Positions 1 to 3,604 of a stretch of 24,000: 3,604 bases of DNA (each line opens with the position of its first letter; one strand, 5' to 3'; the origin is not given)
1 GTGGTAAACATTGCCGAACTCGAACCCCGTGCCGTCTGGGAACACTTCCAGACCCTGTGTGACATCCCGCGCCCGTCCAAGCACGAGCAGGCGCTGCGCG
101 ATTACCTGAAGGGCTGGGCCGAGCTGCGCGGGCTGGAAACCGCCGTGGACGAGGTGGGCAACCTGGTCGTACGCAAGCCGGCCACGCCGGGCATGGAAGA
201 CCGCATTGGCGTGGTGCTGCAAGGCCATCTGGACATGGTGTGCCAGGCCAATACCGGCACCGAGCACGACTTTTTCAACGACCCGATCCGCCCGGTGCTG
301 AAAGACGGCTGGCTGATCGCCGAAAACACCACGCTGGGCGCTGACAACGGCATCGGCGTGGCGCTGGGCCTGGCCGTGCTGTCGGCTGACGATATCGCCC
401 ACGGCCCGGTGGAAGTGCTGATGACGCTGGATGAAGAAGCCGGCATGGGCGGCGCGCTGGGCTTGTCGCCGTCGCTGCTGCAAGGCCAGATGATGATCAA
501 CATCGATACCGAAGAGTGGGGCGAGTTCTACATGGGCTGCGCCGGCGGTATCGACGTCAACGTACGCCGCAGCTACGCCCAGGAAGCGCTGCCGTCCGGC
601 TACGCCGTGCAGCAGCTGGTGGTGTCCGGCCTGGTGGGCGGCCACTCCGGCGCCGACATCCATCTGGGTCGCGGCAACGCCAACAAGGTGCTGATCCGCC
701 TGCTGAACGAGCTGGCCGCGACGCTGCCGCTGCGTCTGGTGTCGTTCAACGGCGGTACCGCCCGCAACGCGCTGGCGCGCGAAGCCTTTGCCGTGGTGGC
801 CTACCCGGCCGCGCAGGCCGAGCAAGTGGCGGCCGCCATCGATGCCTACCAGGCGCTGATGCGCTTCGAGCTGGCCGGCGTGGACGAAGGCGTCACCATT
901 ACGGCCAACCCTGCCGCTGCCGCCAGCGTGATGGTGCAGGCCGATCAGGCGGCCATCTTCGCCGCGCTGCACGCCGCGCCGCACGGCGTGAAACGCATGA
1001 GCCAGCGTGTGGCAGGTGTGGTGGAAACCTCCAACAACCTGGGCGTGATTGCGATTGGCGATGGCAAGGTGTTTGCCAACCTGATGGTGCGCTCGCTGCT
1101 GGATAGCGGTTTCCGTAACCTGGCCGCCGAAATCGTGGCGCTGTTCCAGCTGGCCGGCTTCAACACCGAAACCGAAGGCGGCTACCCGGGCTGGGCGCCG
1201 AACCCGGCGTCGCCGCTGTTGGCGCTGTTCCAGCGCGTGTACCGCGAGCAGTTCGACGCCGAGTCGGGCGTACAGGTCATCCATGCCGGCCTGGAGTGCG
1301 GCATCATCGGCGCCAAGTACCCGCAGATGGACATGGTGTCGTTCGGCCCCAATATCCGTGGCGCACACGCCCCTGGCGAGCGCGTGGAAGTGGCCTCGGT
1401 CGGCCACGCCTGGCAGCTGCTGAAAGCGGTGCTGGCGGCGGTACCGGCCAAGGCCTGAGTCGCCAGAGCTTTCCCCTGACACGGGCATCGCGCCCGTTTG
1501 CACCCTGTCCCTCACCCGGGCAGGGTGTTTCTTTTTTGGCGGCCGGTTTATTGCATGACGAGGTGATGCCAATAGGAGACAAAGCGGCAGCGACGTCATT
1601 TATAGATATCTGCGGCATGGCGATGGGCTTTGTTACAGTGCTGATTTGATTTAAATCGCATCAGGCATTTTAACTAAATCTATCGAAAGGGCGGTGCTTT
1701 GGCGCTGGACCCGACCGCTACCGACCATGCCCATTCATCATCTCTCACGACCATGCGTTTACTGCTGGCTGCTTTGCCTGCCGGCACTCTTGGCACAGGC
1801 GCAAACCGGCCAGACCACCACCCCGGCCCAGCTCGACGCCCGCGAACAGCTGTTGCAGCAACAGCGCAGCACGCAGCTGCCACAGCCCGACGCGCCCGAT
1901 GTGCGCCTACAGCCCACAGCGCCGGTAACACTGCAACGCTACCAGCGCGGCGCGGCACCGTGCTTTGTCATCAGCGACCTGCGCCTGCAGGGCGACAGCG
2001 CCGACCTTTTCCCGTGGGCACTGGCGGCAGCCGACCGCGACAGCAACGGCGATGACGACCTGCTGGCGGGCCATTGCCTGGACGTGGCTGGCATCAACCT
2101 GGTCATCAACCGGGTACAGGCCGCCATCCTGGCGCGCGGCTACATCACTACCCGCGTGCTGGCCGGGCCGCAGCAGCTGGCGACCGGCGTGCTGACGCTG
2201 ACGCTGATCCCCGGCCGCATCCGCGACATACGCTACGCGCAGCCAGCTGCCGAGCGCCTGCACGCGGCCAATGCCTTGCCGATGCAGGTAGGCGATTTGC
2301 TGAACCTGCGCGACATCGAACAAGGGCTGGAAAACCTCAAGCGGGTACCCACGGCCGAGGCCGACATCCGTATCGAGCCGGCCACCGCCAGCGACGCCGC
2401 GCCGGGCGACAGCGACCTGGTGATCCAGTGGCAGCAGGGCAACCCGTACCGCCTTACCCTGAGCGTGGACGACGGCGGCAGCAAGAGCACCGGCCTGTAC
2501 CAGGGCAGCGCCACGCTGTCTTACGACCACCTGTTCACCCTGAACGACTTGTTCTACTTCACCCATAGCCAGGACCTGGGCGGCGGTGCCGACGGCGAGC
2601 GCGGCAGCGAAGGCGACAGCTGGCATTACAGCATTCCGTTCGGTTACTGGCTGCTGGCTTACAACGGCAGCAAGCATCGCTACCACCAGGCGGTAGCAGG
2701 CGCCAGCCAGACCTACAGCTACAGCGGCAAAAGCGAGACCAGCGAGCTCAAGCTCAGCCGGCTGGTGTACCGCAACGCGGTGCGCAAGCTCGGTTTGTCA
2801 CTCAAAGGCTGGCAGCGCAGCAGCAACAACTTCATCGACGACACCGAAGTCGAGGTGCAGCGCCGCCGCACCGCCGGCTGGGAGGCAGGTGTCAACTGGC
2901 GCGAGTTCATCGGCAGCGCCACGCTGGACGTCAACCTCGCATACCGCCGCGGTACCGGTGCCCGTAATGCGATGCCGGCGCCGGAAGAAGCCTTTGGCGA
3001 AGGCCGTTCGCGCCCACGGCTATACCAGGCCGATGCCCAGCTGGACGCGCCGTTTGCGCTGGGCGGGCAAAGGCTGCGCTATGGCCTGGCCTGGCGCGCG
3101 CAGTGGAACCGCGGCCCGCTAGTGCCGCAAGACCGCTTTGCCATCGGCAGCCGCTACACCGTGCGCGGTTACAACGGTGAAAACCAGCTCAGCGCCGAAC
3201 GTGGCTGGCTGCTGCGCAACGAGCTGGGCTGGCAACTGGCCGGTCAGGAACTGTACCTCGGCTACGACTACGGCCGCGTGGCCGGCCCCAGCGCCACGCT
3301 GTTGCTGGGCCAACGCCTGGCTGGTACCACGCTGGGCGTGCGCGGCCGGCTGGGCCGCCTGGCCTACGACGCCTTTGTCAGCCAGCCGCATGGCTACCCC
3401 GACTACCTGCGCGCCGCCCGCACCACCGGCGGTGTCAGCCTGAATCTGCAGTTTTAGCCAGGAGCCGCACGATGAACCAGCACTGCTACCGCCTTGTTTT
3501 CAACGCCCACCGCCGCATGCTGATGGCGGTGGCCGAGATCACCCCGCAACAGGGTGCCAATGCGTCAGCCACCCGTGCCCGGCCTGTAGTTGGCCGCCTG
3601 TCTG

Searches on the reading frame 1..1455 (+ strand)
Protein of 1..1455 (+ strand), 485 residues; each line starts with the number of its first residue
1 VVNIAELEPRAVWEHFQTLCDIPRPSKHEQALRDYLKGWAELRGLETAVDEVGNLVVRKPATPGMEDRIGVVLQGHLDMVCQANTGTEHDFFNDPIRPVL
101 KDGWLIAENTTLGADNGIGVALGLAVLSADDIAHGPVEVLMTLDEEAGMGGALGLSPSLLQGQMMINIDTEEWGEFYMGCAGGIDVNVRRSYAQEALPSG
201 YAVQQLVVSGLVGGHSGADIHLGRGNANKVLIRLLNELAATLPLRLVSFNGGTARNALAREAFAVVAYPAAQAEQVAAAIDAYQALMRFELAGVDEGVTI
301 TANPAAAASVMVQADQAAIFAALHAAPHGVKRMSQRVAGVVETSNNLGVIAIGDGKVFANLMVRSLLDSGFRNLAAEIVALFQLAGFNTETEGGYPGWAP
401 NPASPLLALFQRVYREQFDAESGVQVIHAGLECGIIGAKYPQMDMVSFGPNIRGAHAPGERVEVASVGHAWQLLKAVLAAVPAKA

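Call 5: search_protein_families(library=pfam, max_evalue=0.1, proteins=[window:1-1455:+])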
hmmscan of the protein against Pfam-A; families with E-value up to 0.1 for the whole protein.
window:1-1455:+ (485 aa): 2 families
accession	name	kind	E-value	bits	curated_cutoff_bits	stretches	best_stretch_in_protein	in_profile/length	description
PF01546.33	Peptidase_M20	-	3.4e-13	50.4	24.6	1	73-478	2-204/206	Peptidase family M20/M25/M40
PF07687.19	M20_dimer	-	3.4e-11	43.5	21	1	209-291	4-103/107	Peptidase dimerisation domain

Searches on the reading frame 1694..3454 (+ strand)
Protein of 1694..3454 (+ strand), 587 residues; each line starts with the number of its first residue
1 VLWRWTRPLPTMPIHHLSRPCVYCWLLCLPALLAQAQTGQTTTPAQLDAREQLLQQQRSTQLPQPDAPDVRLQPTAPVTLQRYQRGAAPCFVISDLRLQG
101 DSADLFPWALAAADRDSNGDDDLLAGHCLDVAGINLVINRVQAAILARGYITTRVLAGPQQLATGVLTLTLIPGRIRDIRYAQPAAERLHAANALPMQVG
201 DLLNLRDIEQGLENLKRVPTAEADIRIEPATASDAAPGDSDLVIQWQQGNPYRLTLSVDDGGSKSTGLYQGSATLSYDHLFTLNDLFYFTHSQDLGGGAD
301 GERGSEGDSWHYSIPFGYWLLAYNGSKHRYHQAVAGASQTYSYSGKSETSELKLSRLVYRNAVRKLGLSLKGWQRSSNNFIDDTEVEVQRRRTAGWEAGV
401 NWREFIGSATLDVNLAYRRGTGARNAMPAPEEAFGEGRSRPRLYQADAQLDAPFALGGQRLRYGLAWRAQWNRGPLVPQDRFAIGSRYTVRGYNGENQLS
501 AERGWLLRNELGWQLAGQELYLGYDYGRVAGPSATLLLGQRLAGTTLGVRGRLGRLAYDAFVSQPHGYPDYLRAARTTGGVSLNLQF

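Call 5: search_protein_families(library=pfam, max_evalue=0.1, proteins=[window:1694-3454:+])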
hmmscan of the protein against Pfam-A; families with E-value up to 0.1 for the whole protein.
window:1694-3454:+ (587 aa): 3 families
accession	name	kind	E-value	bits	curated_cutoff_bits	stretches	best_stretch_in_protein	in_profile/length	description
PF03865.19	ShlB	-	1.1e-100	337.5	22.7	1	238-551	1-311/311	Haemolysin secretion/activation protein ShlB/FhaC/HecB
PF17287.7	POTRA_3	-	3.9e-18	65.1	27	1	175-229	1-56/56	POTRA domain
PF08479.16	POTRA_2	-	7.8e-14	51.7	24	1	124-174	26-76/76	POTRA domain, ShlB-type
